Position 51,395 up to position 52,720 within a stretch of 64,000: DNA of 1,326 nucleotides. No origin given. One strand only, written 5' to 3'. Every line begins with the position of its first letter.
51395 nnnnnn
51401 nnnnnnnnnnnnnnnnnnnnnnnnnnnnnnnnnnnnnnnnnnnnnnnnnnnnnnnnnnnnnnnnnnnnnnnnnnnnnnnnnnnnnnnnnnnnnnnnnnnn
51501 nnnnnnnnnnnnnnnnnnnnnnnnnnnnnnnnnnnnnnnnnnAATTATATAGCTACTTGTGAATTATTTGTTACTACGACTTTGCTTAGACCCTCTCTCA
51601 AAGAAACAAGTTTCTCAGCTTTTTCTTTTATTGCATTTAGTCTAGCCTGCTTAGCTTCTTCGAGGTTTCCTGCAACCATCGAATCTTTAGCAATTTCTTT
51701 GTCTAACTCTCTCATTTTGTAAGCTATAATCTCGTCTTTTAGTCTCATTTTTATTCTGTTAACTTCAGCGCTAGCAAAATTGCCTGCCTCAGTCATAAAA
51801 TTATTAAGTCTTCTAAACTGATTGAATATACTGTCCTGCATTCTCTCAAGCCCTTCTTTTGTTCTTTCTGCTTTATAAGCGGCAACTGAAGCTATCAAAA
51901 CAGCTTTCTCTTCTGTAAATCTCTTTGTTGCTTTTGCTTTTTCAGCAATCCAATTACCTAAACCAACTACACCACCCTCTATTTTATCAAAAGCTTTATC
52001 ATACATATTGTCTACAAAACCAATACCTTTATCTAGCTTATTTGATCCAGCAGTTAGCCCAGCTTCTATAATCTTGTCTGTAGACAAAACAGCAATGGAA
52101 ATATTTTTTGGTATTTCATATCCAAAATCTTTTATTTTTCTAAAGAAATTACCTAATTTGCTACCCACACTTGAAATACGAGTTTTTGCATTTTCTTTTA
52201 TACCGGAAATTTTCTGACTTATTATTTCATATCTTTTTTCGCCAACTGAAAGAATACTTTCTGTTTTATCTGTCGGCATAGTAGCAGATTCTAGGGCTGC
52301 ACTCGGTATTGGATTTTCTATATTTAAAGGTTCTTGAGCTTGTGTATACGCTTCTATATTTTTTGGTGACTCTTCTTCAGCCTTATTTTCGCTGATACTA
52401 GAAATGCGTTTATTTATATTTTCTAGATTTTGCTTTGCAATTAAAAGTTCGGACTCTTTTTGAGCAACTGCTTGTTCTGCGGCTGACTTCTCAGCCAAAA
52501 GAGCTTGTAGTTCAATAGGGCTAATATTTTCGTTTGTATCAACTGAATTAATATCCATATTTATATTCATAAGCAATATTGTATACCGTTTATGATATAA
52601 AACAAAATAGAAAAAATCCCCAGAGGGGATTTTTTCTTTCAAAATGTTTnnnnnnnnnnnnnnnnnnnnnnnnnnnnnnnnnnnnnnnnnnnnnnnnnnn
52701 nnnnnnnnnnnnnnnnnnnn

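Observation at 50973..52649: Ribosomal spc cluster interrupted between rplE and rpsZ by a terminator and two coiled-coil protein genes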

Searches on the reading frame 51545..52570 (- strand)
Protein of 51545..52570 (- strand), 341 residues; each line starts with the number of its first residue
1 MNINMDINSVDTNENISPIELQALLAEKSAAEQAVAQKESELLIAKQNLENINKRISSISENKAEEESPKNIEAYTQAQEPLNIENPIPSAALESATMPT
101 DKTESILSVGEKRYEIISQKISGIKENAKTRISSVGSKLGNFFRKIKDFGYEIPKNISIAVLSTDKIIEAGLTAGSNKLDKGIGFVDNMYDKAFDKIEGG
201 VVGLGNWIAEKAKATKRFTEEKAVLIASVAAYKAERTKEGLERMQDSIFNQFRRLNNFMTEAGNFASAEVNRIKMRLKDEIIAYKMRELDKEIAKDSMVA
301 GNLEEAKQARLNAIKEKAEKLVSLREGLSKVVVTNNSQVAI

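Call 8: search_protein_families(library=pfam, proteins=[window:51545-52570:-], max_evalue=1)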
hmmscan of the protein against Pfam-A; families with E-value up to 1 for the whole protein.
window:51545-52570:- (341 aa): 1 family
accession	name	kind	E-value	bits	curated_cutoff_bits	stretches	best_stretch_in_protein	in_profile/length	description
PF10241.14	KxDL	-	0.49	11.2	27.2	1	22-63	36-78/86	Uncharacterized conserved protein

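Call 9: search_protein_families(library=ncbifam, proteins=[window:51545-52570:-], max_evalue=1)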
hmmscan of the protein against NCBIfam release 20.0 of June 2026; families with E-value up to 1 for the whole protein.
window:51545-52570:- (341 aa): 1 family
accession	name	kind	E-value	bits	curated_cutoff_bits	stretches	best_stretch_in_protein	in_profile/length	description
TIGR04527.1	mycoplas_twoTM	subfamily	0.39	10.4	125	1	227-321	28-126/248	MG_279/MG_280 family protein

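Call 10: find_homologous_proteins(query=window:51545-52570:-)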
Query window:51545-52570:- (341 aa): 6 proteins with E <= 0.001 among 5354 candidates.
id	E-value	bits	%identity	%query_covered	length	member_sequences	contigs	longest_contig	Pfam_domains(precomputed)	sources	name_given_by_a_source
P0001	1.2e-202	690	100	99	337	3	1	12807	-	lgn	-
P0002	1.1e-137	477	69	100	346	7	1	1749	-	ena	-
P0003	4.1e-104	367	55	99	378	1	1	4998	-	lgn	-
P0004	2.5e-103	364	55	97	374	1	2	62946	-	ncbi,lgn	-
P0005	2.4e-87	312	50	100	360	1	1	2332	-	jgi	-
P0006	5.6e-58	215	90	38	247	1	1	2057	-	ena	-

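Call 13: find_encoding_contigs(protein=P0004, flank=6000, max_places=4)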
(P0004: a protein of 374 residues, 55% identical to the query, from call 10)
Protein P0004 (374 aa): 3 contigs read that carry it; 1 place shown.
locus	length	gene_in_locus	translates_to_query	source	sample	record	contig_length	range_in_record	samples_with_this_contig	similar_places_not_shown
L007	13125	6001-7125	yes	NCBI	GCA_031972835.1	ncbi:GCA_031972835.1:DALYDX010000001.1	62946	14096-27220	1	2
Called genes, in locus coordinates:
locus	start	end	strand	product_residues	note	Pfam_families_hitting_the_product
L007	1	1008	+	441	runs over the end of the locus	-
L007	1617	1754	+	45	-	-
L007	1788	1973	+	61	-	-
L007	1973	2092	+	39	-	-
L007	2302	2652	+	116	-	PF00203:Ribosomal_S19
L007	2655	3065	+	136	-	PF00237:Ribosomal_L22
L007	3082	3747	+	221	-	PF07650:KH_2, PF00189:Ribosomal_S3_C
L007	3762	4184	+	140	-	PF00252:Ribosomal_L16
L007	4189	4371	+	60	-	PF00831:Ribosomal_L29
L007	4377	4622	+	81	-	PF00366:Ribosomal_S17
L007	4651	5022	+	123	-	PF00238:Ribosomal_L14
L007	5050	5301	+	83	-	PF22682:Ribosomal_uL24m-like (weak), PF00467:KOW, PF17136:ribosomal_L24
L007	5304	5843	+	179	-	PF00281:Ribosomal_L5, PF00673:Ribosomal_L5_C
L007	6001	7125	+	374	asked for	-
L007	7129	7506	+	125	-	-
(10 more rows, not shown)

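Call 26: predict_structure(alignment_id=A3)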
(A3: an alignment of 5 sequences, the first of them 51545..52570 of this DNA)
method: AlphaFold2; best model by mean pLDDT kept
length: 341 residues; sequences in the alignment: 5
mean_pLDDT: 44.2   pTM: 0.22
mean pLDDT of the five models: 44.2, 42.7, 42.6, 38.6, 37.3
residues with pLDDT >= 90: 0; 70-90: 24; 50-70: 73; < 50: 244
segments of 3 or more residues with pLDDT < 50: 1-13, 62-249, 251-253, 258-286, 335-341
pLDDT, mean of each block of 10 residues (from residue 1): 36 51 59 66 73 65 42 29 31 30 36 34 32 35 37 29 27 32 33 36 38 43 43 42 47 47 41 42 47 54 60 72 67 48 32
secondary structure, 60 per line:
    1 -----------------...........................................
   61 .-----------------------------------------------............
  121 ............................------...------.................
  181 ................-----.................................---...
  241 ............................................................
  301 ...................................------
elements in order: H18-61 H109-148 H164-196 H202-234 H238-335

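Call 56: search_solved_structures(query=A1, max_evalue=10)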
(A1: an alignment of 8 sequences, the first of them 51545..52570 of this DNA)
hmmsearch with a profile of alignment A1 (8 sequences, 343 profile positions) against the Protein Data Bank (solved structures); distinct sequences matched with E-value up to 10: 1.
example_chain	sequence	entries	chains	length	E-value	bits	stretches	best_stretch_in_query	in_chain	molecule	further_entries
7ewc_A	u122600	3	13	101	0.12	15.1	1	272-318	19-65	Putative antitoxin HigA2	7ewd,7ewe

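Call 63: search_protein_families(library=pfam, alignment_id=A5, max_evalue=0.0001)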
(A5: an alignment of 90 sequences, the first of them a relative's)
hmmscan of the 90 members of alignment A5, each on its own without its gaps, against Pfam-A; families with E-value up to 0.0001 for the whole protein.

A. member 1, L007:7546-8307:+ (253 aa): 0 families

B. families by the number of members that match (of 90 scanned): 25 families
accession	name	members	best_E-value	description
PF07963.17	N_methyl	6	7.8e-10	Prokaryotic N-terminal methylation motif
PF00483.29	NTP_transferase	2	5.5e-20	Nucleotidyl transferase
PF00293.34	NUDIX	2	2.5e-12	NUDIX domain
PF02578.20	Cu-oxidase_4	2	2.3e-10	Multi-copper polyphenol oxidoreductase laccase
PF12804.13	NTP_transf_3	2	8.5e-08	MobA-like NTP transferase domain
PF00625.27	Guanylate_kin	1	2.8e-33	Guanylate kinase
PF13749.12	HATPase_c_4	1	8.9e-23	Putative ATP-dependent DNA helicase recG C-terminal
PF18922.5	DUF5672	1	1.1e-19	Protein of unknown function (DUF5672)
PF04326.19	SLFN_AlbA_2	1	7.1e-18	Schlafen, AlbA_2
PF04542.20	Sigma70_r2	1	5.6e-16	Sigma-70 region 2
PF01381.28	HTH_3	1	5.7e-15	Helix-turn-helix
PF03372.29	Exo_endo_phos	1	3.1e-12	Endonuclease/Exonuclease/phosphatase family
PF01471.23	PG_binding_1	1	3.4e-12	Putative peptidoglycan binding domain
PF01978.25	TrmB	1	9.3e-12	Sugar-specific transcriptional regulator TrmB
PF05973.20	Gp49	1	2e-11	Phage derived protein Gp49-like (DUF891)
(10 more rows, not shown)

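Call 72: search_protein_representatives(alignment_id=A3)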
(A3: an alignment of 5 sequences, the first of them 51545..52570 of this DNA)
Query: 5 sequences, 358 profile positions. Proteins with E-value up to 0.001 (for the whole library): 36; up to 1e-10: 10; up to 1e-30: 2. The best 36 are listed.
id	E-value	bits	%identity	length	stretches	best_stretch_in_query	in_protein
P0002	1.1e-177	607.2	-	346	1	1-358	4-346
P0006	2.4e-46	175.2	-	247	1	5-137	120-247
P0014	1.5e-27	113.3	-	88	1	275-357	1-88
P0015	1.1e-17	80.9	-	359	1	5-76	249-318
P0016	1.5e-15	73.9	-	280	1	96-341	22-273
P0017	3.6e-14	69.4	-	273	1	99-328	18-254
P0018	5.3e-12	62.2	-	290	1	108-347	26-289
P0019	1.7e-11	60.6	-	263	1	102-314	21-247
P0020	4.9e-11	59.0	-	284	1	92-345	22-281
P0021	5.1e-11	59.0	-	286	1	85-325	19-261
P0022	1.2e-10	57.8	-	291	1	84-320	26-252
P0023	6.2e-10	55.4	-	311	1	94-332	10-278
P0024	3.2e-09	53.1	-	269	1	98-341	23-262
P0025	5.3e-09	52.3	-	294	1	102-344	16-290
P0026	5.7e-09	52.2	-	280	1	108-344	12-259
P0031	1.1e-06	44.8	-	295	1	103-344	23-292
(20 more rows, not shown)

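Call 74: search_protein_families(library=pfam, proteins=[P0015, P0016, P0017, P0018, P0019, P0020, P0021, P0022, P0023, P0024], max_evalue=0.1)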
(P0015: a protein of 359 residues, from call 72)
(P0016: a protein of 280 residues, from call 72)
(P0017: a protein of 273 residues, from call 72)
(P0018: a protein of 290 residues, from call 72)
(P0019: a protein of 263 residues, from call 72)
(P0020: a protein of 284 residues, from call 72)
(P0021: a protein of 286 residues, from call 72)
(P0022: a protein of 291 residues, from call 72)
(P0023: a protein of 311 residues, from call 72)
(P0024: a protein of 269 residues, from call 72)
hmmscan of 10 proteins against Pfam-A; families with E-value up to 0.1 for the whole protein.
P0015 (359 aa): 3 families
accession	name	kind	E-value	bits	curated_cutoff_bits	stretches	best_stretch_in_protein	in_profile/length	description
PF02875.26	Mur_ligase_C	-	1.6e-33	116.7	28.4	1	38-168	1-127/127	Mur ligase, glutamate ligase domain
PF17078.10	SHE3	-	0.0025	18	30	1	218-316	45-143/228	SWI5-dependent HO expression protein 3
PF14966.11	DNA_repr_REX1B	-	0.078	14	24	0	210-281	4-75/94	DNA repair REX1-B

P0016 (280 aa): 0 families

P0017 (273 aa): 0 families

P0018 (290 aa): 1 family
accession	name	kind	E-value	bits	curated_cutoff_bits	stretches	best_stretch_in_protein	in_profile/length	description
PF17562.7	Styelin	-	0.084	13.7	27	0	54-73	2-21/59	Styelin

P0019 (263 aa): 4 families
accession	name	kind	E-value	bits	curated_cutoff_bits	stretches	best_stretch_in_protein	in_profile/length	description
PF23908.1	DUF7250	-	0.028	15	27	1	150-210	29-89/103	Domain of unknown function (DUF7250)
PF02049.23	FliE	-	0.034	14.7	22.4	1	157-191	52-86/89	Flagellar hook-basal body complex protein FliE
PF12732.12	YtxH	-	0.045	14.6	37.5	0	14-53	28-67/71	YtxH-like protein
PF15646.12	Tox-REase-2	-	0.049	14.3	27.6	1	158-242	14-98/129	Restriction endonuclease fold toxin 2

P0020 (284 aa): 1 family
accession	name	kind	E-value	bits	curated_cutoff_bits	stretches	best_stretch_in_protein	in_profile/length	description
PF02987.21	LEA_4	-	0.00057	20.2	51.1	1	156-184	10-38/44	Late embryogenesis abundant protein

P0021 (286 aa): 2 families
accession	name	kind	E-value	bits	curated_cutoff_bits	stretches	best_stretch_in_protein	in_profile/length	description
PF06364.17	DUF1068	-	0.007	16.7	25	1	219-276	90-146/165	Protein of unknown function (DUF1068)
PF01966.28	HD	-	0.092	13.5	22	0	201-255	54-113/116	HD domain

P0022 (291 aa): 1 family
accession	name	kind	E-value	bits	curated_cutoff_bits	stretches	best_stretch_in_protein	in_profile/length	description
PF12732.12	YtxH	-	0.053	14.4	37.5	0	56-125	22-69/71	YtxH-like protein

P0023 (311 aa): 0 families

P0024 (269 aa): 5 families
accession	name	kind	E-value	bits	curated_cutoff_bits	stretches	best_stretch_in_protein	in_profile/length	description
PF12732.12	YtxH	-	9.2e-05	23.2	37.5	1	161-221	9-66/71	YtxH-like protein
PF21271.2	SNX17-31_F2_FERM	-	0.0024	18.3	27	1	110-154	7-51/61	Sortin nexin 17/31, FERM domain, F2 lobe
PF01442.23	Apolipoprotein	-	0.0037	17.4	90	0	110-261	40-188/190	Apolipoprotein A1/A4/E domain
PF22292.1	DUF6965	-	0.012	16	25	0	114-140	25-51/66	Domain of unknown function (DUF6965)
PF02987.21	LEA_4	-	0.03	14.6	51.1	1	127-153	8-34/44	Late embryogenesis abundant protein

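Call 75: find_encoding_contigs(protein=P0016, flank=5000, max_places=3)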
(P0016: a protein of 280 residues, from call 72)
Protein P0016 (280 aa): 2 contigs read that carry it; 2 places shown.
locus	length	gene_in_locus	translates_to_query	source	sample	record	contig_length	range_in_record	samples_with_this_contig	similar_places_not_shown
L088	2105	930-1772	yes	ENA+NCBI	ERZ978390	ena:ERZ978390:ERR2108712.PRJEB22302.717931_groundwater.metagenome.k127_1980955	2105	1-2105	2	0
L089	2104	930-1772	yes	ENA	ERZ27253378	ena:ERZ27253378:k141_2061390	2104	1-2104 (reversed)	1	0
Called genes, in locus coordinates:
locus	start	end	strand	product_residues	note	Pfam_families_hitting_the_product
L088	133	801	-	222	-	-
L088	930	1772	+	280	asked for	-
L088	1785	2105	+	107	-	?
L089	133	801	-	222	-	-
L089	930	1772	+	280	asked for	-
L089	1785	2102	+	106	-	?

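Call 76: find_encoding_contigs(protein=P0018, flank=5000, max_places=3)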
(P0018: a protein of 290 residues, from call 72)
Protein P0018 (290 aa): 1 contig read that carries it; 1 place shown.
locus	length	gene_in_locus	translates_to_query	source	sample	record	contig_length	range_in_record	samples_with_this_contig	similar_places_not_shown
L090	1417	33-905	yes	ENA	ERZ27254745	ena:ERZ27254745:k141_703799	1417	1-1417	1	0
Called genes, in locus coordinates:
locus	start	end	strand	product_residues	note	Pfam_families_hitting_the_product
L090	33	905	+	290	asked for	-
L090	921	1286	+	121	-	-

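Call 83: find_related_loci(query=A9, collection=metagenome_contigs, flank=6000)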
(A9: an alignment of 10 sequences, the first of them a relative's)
Query A9 (290 aa) in metagenome_contigs; peptide patterns used: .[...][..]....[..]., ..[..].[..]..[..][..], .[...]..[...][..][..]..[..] (x = any residue, [..] = any of these).
600 stretches matched a pattern (row limit reached: there are more); 10 encode a relative of the query (tblastn E <= 1e-3); 10 distinct loci.
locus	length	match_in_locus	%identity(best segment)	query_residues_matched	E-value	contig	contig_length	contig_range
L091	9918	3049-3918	100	1-290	0e+0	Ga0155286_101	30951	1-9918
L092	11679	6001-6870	100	1-290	0e+0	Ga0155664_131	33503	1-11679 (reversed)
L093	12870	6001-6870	100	1-290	0e+0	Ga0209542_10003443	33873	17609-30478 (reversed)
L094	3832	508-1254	39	24-290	9e-50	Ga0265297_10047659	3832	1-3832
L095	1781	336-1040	38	27-290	1e-46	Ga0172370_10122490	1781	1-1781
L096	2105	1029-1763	37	26-288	2e-44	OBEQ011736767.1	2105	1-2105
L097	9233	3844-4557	37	28-290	7e-40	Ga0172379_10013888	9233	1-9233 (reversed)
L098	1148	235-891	37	27-241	7e-41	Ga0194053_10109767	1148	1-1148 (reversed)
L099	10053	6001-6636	34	28-286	8e-37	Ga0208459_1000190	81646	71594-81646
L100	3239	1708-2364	36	28-286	1e-33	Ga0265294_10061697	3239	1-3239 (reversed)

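Call 87: search_protein_families(library=pfam, proteins=[L093:3516-5816:+, L093:7383-8252:+, L093:9149-11119:-, L093:1475-2401:+, L093:2403-3098:+, L099:2916-5099:-, L099:7090-7692:-, L099:7748-8749:-, L099:425-1432:-, L099:5271-5630:-], max_evalue=0.00001)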
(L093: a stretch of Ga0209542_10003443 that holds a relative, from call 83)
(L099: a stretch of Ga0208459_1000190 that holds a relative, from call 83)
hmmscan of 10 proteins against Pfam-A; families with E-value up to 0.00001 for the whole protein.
L093:3516-5816:+ (766 aa): 4 families
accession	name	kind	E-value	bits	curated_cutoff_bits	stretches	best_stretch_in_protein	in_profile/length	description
PF02463.25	SMC_N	-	9.9e-65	218.5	40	1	3-751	2-219/220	RecF/RecN/SMC N terminal domain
PF13175.12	AAA_15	-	1.7e-15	58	32.1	1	1-408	1-295/374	AAA ATPase domain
PF13476.12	AAA_23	-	7.3e-14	53.3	27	1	6-295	2-197/201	AAA domain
PF13304.12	AAA_21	-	4.9e-10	40.4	27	1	26-68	1-46/304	AAA domain, putative AbiEii toxin, Type IV TA system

L093:7383-8252:+ (289 aa): 0 families

L093:9149-11119:- (656 aa): 2 families
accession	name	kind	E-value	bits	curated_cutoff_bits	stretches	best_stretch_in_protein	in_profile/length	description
PF00773.25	RNB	-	5.9e-106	354.9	29.3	1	220-545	1-324/326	RNB domain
PF17876.7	CSD2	-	9.3e-09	35.7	26.2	0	122-189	1-66/74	Cold shock domain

L093:1475-2401:+ (308 aa): 2 families
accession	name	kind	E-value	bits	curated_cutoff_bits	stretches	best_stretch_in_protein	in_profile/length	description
PF01029.23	NusB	-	8.6e-27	94.6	23.1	1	7-136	3-133/133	NusB family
PF00293.34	NUDIX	-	2.8e-10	40.8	21.1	1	178-290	8-125/134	NUDIX domain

L093:2403-3098:+ (231 aa): 4 families
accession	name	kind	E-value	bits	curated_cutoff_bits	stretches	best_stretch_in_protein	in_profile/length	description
PF14622.11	Ribonucleas_3_3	-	2.1e-36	125.4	35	1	17-145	1-124/128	Ribonuclease-III-like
PF00636.31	Ribonuclease_3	-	2.9e-25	89.4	27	1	43-133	1-102/102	Ribonuclease III domain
PF00035.32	dsrm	-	2e-15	57.5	23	1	161-226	1-65/66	Double-stranded RNA binding motif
PF22935.1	RM44_endonuclase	-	2.8e-09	37.6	27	1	7-128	9-139/139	Large ribosomal subunit protein mL44, endonuclease domain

L099:2916-5099:- (727 aa): 1 family
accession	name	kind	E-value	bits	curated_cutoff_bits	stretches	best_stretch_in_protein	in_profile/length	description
PF03030.21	H_PPase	-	1.7e-239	797.3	29.7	1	14-719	1-644/645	Inorganic H+ pyrophosphatase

L099:7090-7692:- (200 aa): 0 families

L099:7748-8749:- (333 aa): 0 families

L099:425-1432:- (335 aa): 0 families

L099:5271-5630:- (119 aa): 1 family
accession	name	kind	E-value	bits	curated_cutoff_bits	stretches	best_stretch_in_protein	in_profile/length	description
PF01863.23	YgjP-like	-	1.2e-39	136.9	26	1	17-115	108-206/207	YgjP-like, metallopeptidase domain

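Call 89: search_protein_families(library=pfam, alignment_id=A8, max_evalue=0.01)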
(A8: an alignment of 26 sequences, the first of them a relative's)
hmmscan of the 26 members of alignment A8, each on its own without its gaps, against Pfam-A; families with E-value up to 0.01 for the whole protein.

A. member 1, P0018 (290 aa): 0 families

B. families by the number of members that match (of 26 scanned): 9 families
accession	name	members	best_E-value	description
PF12732.12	YtxH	1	9.2e-05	YtxH-like protein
PF02987.21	LEA_4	1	0.00057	Late embryogenesis abundant protein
PF13207.12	AAA_17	1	0.00097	AAA domain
PF15739.10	TSNAXIP1_N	1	0.0021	Translin-associated factor X-interacting N-terminus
PF21271.2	SNX17-31_F2_FERM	1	0.0024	Sortin nexin 17/31, FERM domain, F2 lobe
PF01442.23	Apolipoprotein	1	0.0037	Apolipoprotein A1/A4/E domain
PF07352.17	Phage_Mu_Gam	1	0.0056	Bacteriophage Mu Gam like protein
PF07130.17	YebG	1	0.0064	YebG protein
PF06364.17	DUF1068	1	0.007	Protein of unknown function (DUF1068)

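Call 90: search_solved_structures(query=A9, max_evalue=1)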
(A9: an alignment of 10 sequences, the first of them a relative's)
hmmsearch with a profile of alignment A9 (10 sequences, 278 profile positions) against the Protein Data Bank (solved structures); distinct sequences matched with E-value up to 1: 2.
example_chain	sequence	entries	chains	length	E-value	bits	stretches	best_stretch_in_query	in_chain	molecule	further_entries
2x43_S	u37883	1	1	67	0.051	16.4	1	93-131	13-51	SHERP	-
8bfk_A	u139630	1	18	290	0.48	13.2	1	28-74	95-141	Putative virion structural protein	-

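Call 91: search_protein_families(library=padloc, proteins=[window:51545-52570:-, P0018, L090:921-1286:+], max_evalue=0.01)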
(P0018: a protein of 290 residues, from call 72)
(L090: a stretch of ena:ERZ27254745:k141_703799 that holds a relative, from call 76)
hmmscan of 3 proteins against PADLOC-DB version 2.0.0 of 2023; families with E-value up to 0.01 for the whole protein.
window:51545-52570:- (341 aa): 0 families

P0018 (290 aa): 0 families

L090:921-1286:+ (121 aa): 1 family
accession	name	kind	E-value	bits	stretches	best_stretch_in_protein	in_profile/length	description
PDLC02731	PbeC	-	0.0063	13.4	1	11-108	323-420/645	PbeC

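Call 92: search_protein_families(library=phrogs, proteins=[window:51545-52570:-, P0018, L090:921-1286:+], max_evalue=0.01)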
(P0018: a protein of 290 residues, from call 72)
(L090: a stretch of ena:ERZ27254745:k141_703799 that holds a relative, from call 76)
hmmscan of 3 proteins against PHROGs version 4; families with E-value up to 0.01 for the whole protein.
window:51545-52570:- (341 aa): 0 families

P0018 (290 aa): 0 families

L090:921-1286:+ (121 aa): 0 families
